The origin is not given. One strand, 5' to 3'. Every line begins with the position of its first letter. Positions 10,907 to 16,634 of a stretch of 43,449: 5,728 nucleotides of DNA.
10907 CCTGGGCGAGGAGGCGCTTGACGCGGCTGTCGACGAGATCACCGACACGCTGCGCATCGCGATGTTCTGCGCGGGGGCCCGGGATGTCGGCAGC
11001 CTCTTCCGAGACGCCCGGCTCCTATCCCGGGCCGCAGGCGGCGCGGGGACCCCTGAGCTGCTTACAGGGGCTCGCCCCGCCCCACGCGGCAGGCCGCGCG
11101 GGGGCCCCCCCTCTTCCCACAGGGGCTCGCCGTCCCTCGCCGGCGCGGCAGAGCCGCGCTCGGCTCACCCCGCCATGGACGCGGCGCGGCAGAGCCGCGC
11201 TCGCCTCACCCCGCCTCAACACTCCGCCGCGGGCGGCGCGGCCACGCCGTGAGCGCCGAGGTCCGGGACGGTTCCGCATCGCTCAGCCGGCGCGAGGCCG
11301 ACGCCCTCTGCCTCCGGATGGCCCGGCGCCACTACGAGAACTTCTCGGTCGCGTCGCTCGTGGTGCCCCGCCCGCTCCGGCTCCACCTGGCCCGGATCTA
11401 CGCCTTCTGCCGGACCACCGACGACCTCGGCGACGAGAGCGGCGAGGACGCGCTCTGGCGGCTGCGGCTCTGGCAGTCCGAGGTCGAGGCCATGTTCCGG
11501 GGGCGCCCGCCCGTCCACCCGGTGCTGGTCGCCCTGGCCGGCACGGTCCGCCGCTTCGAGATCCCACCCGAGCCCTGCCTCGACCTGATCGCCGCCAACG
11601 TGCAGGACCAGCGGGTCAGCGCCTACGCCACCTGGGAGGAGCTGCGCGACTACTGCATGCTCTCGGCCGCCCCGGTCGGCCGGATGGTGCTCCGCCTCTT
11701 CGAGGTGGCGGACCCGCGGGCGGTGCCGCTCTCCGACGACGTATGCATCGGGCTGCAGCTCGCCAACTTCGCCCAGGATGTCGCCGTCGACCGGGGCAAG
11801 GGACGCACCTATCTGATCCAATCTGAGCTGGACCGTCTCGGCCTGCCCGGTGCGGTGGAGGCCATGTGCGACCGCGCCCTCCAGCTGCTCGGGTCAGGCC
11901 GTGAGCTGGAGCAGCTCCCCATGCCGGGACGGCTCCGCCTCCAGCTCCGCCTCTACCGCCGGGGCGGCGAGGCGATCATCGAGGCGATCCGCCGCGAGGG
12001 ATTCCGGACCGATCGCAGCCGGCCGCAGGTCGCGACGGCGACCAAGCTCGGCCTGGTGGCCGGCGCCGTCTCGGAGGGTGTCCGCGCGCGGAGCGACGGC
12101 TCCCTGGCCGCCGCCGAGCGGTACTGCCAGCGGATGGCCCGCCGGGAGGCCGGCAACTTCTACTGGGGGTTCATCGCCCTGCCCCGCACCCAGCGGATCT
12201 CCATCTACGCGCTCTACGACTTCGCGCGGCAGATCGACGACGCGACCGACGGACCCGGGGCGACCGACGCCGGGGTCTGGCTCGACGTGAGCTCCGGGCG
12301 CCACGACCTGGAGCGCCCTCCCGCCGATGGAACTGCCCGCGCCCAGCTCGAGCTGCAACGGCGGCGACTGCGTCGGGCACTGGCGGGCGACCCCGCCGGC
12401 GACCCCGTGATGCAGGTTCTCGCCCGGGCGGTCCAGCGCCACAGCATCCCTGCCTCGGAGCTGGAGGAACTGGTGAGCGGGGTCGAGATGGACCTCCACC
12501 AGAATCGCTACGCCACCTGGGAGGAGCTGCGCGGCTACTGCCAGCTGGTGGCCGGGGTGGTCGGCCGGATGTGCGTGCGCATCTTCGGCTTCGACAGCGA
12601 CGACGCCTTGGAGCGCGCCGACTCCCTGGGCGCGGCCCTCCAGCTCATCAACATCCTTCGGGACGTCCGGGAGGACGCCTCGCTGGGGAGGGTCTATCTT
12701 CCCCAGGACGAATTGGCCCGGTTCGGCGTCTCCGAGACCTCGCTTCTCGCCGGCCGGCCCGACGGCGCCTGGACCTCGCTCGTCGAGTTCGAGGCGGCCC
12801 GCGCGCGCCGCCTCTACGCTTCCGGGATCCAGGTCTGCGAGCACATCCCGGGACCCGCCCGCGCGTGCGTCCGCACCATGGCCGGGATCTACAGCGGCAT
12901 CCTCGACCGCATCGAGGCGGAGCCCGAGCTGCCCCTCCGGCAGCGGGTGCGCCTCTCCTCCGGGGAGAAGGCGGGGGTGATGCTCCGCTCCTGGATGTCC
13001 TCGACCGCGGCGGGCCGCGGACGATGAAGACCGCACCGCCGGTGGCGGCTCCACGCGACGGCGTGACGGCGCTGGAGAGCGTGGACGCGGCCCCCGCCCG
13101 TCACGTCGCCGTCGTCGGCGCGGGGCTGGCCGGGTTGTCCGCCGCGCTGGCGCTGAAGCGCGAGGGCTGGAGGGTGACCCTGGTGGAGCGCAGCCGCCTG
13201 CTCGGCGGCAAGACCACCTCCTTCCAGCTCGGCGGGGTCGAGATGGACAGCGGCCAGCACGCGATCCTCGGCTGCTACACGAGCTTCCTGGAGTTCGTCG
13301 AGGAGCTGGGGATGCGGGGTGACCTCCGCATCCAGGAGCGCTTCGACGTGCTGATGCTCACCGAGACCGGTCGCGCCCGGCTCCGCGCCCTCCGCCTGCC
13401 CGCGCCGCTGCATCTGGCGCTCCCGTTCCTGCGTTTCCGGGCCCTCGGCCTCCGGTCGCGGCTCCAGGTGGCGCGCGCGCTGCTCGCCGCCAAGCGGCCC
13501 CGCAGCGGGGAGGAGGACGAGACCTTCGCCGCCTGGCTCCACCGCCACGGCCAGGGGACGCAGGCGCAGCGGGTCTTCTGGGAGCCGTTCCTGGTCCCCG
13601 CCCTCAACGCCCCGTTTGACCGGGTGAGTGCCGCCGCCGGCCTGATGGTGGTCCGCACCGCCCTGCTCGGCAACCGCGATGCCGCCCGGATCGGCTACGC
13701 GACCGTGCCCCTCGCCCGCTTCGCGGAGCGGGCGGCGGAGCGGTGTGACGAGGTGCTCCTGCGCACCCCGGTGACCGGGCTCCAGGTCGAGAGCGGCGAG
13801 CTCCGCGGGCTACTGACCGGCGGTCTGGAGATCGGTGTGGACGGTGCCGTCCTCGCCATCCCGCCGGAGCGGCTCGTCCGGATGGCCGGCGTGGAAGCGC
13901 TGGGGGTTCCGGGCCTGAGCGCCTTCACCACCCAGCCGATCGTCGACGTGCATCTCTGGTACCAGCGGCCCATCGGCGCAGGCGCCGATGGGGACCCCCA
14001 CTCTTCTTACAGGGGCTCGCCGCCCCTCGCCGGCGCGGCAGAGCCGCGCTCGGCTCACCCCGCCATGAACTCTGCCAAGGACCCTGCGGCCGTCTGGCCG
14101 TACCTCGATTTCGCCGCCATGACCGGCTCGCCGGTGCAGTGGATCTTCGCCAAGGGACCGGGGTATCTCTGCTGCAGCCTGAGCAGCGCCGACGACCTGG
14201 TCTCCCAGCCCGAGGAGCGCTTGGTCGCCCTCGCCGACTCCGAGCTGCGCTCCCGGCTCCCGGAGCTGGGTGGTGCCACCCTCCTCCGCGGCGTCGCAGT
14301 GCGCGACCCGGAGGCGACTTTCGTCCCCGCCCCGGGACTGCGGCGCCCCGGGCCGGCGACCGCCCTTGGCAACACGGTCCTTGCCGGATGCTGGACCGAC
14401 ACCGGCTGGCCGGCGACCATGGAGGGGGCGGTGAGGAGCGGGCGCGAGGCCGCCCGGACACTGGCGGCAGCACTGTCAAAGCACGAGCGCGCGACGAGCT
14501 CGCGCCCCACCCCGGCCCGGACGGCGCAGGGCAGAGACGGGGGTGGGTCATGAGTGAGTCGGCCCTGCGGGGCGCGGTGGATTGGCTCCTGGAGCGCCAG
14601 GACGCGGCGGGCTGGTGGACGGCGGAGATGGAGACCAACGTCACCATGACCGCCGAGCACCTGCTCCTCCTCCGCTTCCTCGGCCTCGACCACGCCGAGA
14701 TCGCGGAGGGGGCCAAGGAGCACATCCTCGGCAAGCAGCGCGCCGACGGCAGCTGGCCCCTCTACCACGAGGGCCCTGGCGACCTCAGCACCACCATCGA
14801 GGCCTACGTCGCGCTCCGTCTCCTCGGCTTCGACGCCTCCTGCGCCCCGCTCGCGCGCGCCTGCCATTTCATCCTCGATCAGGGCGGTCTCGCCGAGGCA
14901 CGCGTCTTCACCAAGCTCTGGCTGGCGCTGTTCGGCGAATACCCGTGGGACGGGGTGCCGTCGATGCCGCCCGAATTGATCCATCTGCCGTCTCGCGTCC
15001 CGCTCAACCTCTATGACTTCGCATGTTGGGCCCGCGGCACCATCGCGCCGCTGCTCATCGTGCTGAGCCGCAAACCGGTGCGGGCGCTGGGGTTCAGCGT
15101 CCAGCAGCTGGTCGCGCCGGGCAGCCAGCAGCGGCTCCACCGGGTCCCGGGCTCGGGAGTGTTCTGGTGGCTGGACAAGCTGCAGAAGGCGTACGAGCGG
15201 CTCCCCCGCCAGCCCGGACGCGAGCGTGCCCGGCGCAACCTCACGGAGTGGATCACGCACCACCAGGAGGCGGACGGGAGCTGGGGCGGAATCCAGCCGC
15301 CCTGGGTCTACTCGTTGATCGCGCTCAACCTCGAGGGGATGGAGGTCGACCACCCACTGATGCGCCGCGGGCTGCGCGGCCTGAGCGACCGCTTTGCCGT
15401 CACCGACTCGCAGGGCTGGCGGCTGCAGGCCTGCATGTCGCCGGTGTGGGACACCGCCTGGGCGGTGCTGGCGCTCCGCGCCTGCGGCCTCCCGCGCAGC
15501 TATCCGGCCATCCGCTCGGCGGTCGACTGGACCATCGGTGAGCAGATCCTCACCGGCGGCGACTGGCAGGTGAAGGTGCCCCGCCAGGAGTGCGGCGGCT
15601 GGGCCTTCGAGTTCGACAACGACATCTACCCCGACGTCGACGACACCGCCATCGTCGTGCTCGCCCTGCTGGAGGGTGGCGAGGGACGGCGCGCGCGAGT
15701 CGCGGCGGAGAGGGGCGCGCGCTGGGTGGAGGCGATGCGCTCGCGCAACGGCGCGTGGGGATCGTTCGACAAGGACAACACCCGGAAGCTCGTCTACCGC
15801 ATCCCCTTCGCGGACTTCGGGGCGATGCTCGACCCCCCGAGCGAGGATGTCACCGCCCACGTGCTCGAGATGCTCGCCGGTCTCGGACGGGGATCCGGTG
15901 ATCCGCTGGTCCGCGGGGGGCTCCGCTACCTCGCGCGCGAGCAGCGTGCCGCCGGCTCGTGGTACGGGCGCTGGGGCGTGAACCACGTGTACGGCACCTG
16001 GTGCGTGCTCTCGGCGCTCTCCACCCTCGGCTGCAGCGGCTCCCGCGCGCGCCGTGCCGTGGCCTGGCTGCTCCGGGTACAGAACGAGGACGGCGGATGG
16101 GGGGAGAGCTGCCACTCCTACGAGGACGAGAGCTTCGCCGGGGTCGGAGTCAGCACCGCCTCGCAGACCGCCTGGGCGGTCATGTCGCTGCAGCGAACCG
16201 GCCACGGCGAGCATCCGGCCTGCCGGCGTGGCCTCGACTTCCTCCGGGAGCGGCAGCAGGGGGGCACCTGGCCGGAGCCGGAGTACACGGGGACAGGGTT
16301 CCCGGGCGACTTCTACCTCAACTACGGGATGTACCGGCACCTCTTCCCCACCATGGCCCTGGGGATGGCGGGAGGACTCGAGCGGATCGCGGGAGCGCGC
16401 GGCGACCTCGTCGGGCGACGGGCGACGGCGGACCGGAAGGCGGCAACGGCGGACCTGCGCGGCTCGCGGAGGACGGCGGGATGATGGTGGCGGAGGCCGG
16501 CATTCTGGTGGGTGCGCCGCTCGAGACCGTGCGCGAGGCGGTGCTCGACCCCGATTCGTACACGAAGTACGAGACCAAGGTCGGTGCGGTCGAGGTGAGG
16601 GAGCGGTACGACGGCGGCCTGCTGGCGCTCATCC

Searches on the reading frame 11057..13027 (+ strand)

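Call 39: search_protein_families(library=pfam, proteins=[window:11057-13027:+], max_evalue=0.001)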
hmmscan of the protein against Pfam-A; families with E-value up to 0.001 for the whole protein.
window:11057-13027:+ (656 aa): 1 family
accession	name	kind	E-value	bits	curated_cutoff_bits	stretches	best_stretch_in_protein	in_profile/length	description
PF00494.24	SQS_PSY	-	1.4e-125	418.7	26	2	362-635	2-261/263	Squalene/phytoene synthase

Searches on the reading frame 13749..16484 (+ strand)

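Call 39: search_protein_families(library=pfam, proteins=[window:13749-16484:+], max_evalue=0.001)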
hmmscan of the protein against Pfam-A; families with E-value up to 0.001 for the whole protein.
window:13749-16484:+ (911 aa): 4 families
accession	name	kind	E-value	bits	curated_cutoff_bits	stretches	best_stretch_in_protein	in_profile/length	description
PF13243.12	SQHop_cyclase_C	-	5.6e-130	433.5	26.1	1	563-873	1-316/319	Squalene-hopene cyclase C-terminal domain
PF13249.12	SQHop_cyclase_N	-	2.1e-107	359.1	26.2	1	275-552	3-288/291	Squalene-hopene cyclase N-terminal domain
PF00432.27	Prenyltrans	-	1.6e-07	31.5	26.5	0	657-837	56-210/304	Prenyltransferase alpha-alpha toroid domain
PF07678.20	TED_complement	-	3.5e-06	26.8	22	0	763-836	112-190/312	A-macroglobulin TED domain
